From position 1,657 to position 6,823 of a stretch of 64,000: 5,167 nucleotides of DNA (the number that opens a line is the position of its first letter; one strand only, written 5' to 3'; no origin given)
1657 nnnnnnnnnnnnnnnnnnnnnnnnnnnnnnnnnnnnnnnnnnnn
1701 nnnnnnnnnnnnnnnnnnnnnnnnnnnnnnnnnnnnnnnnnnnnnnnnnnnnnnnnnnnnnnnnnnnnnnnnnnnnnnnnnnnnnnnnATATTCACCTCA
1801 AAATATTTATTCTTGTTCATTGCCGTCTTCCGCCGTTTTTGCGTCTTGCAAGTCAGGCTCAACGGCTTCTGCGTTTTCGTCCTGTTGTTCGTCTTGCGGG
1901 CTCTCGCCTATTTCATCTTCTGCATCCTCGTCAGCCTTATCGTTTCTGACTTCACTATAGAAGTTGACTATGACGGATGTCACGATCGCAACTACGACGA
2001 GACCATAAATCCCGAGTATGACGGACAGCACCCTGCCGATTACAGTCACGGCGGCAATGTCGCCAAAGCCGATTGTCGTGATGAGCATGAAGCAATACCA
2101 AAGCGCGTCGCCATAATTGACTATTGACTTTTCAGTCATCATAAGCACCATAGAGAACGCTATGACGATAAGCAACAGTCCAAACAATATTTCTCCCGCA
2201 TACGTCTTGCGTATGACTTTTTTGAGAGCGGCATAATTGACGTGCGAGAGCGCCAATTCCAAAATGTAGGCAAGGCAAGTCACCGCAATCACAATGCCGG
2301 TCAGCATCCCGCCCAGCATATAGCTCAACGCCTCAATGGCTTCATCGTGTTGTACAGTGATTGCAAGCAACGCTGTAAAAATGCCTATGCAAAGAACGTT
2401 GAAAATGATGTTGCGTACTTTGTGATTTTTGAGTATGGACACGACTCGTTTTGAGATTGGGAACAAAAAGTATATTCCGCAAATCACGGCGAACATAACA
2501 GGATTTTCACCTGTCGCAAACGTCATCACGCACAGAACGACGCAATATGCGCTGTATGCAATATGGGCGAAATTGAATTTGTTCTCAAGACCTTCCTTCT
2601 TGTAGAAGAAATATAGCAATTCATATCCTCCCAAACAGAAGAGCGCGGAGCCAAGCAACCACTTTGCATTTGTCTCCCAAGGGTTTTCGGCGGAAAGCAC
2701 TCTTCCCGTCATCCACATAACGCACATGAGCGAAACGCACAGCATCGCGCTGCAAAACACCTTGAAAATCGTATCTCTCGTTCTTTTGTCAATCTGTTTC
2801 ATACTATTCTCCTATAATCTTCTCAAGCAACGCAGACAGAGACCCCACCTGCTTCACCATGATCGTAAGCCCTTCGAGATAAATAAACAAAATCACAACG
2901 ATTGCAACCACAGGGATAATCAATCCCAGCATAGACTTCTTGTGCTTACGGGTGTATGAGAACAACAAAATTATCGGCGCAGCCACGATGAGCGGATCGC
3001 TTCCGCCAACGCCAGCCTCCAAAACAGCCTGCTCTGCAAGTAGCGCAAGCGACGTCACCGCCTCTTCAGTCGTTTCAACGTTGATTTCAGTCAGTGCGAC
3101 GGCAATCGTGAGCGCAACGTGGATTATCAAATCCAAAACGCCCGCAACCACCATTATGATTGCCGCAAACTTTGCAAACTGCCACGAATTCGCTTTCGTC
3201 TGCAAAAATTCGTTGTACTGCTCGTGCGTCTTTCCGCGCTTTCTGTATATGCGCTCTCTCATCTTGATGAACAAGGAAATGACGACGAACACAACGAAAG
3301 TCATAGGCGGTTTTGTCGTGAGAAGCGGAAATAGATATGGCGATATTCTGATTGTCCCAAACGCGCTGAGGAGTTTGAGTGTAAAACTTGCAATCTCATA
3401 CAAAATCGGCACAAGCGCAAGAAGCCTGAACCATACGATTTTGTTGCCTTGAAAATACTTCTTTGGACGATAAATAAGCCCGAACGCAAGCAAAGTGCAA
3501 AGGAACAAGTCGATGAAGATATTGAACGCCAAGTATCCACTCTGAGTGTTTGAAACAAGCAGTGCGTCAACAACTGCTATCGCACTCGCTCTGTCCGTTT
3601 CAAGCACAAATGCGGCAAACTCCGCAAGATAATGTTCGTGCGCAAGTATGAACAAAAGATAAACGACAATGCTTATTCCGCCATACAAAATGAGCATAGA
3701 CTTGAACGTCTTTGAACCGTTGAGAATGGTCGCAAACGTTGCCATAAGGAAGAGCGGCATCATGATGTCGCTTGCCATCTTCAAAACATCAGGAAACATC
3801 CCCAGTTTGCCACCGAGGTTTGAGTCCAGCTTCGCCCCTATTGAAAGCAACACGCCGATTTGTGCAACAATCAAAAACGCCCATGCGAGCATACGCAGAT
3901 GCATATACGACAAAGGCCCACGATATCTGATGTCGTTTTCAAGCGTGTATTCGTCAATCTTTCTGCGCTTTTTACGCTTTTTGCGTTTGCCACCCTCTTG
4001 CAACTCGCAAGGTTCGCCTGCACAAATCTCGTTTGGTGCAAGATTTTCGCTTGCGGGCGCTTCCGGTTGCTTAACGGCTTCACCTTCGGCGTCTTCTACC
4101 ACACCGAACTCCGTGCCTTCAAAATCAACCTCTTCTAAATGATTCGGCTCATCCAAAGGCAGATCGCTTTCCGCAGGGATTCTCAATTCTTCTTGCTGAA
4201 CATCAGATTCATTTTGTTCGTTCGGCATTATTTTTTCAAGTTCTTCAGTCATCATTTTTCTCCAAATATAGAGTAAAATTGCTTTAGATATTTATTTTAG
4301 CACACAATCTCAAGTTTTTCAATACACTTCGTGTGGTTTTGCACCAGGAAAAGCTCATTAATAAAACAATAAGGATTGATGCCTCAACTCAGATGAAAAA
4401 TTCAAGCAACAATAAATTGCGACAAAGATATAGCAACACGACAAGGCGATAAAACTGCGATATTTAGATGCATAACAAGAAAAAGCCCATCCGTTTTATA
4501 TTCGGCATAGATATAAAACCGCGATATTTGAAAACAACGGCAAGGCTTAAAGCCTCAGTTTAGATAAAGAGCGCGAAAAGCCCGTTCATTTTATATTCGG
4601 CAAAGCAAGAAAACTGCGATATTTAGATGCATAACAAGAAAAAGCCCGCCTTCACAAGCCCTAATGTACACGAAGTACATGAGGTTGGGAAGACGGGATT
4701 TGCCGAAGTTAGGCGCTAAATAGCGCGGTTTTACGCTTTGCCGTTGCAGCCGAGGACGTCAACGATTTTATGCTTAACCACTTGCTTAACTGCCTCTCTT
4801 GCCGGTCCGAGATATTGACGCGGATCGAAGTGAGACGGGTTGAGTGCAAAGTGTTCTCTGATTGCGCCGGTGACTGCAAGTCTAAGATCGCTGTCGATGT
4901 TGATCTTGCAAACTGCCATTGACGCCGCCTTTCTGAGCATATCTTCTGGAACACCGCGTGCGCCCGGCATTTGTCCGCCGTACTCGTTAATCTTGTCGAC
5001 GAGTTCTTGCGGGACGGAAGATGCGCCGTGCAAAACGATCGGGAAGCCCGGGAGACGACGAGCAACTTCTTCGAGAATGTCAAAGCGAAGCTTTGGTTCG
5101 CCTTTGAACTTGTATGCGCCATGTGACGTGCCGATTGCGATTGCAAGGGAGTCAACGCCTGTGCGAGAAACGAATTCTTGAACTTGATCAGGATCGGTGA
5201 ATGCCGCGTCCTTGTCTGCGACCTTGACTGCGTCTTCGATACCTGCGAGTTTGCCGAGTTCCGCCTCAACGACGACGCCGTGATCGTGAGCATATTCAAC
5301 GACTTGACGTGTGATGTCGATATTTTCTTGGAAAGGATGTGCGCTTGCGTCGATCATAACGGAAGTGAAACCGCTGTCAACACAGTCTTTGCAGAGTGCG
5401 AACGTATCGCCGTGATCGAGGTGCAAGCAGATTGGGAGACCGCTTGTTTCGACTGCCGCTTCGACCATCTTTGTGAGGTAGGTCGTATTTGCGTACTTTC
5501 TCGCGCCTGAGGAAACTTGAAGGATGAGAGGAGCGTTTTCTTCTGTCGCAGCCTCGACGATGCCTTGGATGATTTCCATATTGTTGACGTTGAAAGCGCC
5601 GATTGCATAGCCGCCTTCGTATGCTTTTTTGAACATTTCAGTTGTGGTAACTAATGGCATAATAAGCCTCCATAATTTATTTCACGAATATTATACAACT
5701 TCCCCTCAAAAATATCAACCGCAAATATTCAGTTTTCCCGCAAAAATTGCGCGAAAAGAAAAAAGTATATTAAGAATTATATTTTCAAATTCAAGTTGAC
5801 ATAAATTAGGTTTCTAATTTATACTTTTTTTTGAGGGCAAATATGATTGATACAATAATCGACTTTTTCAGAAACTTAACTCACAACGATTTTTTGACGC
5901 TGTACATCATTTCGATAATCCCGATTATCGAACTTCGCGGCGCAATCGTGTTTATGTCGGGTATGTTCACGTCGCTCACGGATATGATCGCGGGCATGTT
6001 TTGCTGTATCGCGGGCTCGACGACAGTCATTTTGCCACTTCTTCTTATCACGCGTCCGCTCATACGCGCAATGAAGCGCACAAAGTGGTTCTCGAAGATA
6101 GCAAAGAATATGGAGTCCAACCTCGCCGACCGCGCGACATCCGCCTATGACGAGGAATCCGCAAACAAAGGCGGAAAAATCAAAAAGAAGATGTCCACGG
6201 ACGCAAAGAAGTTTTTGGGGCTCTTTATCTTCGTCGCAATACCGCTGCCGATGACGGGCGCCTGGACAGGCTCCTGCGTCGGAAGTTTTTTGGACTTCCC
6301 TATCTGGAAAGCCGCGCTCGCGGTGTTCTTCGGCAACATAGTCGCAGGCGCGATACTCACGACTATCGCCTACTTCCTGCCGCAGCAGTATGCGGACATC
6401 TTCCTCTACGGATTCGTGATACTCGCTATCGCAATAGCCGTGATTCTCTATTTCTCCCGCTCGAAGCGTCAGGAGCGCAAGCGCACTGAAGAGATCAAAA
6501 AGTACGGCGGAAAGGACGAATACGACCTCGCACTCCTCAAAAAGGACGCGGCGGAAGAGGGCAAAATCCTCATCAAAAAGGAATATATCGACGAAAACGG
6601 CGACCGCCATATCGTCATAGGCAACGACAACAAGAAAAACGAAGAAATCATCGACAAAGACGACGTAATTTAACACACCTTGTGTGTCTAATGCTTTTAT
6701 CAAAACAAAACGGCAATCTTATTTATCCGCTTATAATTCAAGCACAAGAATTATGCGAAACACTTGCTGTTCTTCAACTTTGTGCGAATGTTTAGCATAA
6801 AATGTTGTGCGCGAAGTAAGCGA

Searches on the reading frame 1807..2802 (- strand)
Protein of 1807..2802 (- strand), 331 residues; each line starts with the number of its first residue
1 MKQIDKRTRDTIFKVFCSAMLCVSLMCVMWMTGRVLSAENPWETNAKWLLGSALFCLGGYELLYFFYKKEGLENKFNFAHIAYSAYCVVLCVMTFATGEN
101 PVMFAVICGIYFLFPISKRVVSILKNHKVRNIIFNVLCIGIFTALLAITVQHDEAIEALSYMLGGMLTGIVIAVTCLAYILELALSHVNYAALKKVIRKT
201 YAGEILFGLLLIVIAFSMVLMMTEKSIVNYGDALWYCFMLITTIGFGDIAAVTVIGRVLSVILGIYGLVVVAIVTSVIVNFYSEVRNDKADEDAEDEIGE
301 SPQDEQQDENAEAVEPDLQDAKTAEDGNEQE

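Call 5: search_protein_families(library=pfam, proteins=[window:1807-2802:-], max_evalue=0.001)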
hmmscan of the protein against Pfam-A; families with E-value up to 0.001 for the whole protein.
window:1807-2802:- (331 aa): 1 family
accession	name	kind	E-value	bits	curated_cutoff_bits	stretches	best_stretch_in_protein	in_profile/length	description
PF07885.22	Ion_trans_2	-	2e-14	53.7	22.5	1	209-283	2-78/79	Ion channel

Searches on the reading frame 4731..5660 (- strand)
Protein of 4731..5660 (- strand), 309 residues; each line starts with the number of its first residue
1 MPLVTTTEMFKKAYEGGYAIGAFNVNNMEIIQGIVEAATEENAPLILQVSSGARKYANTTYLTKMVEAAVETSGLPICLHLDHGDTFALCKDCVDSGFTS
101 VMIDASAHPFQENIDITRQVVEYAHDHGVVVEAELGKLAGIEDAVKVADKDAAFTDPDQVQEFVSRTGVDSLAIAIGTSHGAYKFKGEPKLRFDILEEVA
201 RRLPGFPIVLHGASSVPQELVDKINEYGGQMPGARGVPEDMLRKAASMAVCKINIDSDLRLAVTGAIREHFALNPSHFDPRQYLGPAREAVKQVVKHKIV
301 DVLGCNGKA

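Call 5: search_protein_families(library=pfam, proteins=[window:4731-5660:-], max_evalue=0.001)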
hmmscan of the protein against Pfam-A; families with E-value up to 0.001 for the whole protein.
window:4731-5660:- (309 aa): 1 family
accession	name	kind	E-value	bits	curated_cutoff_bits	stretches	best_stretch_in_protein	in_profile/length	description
PF01116.26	F_bP_aldolase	-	1.2e-107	360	25.5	1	4-308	1-277/277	Fructose-bisphosphate aldolase class-II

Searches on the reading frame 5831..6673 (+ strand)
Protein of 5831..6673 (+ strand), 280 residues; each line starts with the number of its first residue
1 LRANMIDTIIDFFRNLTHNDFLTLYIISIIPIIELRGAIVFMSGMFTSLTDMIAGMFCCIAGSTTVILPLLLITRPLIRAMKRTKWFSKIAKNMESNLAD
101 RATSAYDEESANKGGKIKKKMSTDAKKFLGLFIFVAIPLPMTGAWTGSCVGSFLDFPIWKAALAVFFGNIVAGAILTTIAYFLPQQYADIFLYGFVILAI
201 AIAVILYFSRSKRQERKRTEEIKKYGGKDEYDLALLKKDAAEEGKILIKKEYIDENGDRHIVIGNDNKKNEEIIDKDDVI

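Call 5: search_protein_families(library=pfam, proteins=[window:5831-6673:+], max_evalue=0.001)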
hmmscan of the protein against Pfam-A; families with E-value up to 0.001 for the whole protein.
window:5831-6673:+ (280 aa): 1 family
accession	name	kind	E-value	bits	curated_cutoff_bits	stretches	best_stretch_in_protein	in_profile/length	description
PF06695.16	Sm_multidrug_ex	-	3.1e-26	92.8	30.7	1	34-175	1-121/121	Putative small multi-drug export protein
